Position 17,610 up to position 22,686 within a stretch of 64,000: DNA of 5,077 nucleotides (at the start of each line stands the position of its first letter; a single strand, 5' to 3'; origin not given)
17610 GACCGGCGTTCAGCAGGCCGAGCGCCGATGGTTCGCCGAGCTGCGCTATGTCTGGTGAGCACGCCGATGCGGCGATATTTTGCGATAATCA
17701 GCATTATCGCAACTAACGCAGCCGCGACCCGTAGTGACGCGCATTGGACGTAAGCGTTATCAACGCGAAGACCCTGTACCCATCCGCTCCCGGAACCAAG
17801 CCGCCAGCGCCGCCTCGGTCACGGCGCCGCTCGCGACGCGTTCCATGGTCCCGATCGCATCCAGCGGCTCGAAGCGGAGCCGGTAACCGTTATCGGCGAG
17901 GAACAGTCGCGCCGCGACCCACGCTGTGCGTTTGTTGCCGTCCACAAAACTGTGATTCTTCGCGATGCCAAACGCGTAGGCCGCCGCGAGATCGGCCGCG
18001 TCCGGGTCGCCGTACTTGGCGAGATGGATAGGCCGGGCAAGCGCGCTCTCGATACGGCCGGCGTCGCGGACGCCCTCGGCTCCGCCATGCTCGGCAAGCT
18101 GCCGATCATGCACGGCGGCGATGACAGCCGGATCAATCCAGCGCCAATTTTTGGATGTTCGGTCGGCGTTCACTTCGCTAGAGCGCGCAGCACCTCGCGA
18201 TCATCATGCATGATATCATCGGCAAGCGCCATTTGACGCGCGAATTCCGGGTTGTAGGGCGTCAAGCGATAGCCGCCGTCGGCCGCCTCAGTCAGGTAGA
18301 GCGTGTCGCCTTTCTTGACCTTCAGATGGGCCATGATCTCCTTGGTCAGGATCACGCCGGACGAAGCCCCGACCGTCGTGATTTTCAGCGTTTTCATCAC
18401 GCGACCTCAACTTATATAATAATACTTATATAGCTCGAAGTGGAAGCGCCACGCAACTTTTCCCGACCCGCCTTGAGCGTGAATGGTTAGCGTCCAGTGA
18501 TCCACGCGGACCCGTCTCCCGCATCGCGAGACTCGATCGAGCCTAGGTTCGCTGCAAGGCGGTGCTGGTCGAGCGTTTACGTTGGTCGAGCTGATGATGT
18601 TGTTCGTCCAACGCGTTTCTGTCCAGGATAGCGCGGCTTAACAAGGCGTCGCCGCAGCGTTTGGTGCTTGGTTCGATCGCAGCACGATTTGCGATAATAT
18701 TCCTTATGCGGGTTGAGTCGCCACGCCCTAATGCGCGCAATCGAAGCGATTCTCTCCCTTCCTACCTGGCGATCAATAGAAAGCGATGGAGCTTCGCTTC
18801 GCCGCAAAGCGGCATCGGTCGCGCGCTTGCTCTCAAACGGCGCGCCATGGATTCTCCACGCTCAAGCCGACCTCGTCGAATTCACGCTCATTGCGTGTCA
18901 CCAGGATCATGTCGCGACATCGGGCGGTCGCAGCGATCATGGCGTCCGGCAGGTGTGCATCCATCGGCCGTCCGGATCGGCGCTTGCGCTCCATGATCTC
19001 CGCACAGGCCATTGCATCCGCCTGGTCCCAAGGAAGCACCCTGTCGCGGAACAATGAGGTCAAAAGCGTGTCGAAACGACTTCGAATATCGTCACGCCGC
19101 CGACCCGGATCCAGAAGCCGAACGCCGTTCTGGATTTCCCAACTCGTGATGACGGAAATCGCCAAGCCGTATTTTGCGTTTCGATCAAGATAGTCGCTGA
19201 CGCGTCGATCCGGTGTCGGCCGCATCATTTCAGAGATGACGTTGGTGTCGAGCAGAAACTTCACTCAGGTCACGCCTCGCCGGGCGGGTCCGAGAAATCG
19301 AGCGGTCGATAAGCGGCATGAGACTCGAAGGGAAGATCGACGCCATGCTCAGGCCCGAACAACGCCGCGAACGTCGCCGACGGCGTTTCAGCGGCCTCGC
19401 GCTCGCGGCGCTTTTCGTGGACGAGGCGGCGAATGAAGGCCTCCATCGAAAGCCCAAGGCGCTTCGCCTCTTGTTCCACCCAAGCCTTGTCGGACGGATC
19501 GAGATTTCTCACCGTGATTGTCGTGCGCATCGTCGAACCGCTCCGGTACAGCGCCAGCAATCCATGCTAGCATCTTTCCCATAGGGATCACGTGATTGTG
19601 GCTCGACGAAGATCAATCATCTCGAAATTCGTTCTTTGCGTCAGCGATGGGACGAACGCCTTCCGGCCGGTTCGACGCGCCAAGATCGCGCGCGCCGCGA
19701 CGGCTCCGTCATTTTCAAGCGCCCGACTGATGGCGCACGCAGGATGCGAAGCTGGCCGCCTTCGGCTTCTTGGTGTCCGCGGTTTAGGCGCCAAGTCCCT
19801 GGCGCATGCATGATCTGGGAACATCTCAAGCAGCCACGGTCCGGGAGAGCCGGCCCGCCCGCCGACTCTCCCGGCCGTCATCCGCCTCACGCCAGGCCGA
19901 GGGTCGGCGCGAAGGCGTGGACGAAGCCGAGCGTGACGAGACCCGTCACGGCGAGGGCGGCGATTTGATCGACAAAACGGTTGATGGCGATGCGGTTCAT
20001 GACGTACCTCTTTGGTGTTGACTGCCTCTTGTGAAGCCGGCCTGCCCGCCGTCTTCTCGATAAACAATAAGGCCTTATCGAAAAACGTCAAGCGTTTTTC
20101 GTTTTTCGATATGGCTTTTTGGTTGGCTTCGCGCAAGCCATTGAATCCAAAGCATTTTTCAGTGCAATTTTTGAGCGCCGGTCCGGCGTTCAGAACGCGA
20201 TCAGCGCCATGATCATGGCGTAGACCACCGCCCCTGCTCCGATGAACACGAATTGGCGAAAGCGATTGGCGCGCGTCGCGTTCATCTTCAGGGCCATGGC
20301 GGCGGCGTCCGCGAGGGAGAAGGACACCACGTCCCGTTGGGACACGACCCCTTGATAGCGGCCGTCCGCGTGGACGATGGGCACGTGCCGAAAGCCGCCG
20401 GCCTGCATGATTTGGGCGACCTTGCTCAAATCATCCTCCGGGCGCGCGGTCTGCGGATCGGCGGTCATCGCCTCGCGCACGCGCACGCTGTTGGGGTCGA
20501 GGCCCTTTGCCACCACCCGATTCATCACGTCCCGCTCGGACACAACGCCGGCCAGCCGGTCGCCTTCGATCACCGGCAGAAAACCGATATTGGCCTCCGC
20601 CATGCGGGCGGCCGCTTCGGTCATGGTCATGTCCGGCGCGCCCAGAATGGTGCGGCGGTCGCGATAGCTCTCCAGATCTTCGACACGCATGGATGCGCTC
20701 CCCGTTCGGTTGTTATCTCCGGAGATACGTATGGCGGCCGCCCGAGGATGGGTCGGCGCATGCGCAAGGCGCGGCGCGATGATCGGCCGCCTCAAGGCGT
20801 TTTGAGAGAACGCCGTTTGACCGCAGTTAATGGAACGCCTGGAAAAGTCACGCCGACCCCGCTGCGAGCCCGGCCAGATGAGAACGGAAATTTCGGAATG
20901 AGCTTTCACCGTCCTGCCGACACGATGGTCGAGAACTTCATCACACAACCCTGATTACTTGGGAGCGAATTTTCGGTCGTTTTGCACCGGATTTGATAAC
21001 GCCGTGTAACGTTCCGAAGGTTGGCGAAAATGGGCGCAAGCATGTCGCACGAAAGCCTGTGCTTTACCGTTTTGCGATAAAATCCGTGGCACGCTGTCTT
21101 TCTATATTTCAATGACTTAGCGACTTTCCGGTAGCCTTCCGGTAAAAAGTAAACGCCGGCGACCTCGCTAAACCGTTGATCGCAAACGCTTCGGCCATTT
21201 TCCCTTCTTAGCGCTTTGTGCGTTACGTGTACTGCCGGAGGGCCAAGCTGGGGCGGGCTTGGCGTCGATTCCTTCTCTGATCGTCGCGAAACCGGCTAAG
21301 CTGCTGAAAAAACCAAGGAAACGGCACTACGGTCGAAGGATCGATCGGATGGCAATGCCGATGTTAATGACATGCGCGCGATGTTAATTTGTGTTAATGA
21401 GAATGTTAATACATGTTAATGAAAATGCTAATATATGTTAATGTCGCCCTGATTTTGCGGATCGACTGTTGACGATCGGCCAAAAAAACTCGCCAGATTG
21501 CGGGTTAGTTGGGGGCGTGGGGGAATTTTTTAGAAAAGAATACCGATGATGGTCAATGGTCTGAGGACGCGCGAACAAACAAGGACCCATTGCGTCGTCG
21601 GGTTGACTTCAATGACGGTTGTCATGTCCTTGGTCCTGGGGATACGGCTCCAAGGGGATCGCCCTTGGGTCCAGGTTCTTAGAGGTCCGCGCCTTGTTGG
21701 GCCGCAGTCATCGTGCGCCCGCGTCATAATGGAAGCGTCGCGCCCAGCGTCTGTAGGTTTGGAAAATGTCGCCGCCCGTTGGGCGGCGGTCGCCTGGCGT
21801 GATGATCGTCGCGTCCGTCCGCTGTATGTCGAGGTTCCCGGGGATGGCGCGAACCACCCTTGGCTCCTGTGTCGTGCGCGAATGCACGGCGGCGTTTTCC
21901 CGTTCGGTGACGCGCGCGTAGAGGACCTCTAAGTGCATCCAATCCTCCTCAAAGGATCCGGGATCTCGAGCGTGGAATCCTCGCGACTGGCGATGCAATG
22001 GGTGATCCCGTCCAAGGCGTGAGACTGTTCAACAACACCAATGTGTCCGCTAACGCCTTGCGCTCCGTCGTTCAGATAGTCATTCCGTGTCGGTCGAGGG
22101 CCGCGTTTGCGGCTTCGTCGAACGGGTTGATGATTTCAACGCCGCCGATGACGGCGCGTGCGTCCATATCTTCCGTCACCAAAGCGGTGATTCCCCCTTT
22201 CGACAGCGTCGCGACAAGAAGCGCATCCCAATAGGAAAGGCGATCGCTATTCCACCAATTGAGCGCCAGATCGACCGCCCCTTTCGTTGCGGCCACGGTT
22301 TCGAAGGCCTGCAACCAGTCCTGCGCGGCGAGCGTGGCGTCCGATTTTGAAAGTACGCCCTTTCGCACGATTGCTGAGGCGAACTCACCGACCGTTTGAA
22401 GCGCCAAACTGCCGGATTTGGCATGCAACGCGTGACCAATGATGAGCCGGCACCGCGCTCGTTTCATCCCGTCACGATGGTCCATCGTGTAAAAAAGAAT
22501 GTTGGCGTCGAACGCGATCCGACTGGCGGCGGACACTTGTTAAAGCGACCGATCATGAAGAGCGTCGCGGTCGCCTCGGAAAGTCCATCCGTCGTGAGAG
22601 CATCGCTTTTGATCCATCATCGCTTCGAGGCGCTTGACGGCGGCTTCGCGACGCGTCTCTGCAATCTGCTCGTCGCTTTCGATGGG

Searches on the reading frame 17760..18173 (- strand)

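Call 7: search_protein_families(library=pfam, proteins=[window:17760-18173:-], max_evalue=0.01)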
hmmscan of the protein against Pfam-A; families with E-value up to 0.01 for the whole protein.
window:17760-18173:- (137 aa): 1 family
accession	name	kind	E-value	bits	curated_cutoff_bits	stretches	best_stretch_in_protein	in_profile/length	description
PF02661.23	Fic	-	7.3e-18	65.7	24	1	12-92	1-93/93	Fic/DOC family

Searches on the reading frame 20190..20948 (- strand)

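Call 7: search_protein_families(library=pfam, proteins=[window:20190-20948:-], max_evalue=0.01)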
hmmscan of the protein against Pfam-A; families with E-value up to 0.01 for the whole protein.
window:20190-20948:- (252 aa): 2 families
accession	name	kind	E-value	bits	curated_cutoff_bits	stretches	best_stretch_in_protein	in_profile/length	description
PF00571.33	CBS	-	5.9e-24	84.6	24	2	157-210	1-54/57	CBS domain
PF03775.22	MinC_C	-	0.0062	17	33.2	0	113-181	28-93/102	Septum formation inhibitor MinC, C-terminal domain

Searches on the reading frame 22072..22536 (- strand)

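Call 7: search_protein_families(library=pfam, proteins=[window:22072-22536:-], max_evalue=0.01)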
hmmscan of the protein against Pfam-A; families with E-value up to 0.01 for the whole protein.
window:22072-22536:- (154 aa): 1 family
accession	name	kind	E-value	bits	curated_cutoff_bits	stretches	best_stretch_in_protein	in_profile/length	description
PF01850.27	PIN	-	3.4e-06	28.1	23.6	1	9-129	3-117/120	PIN domain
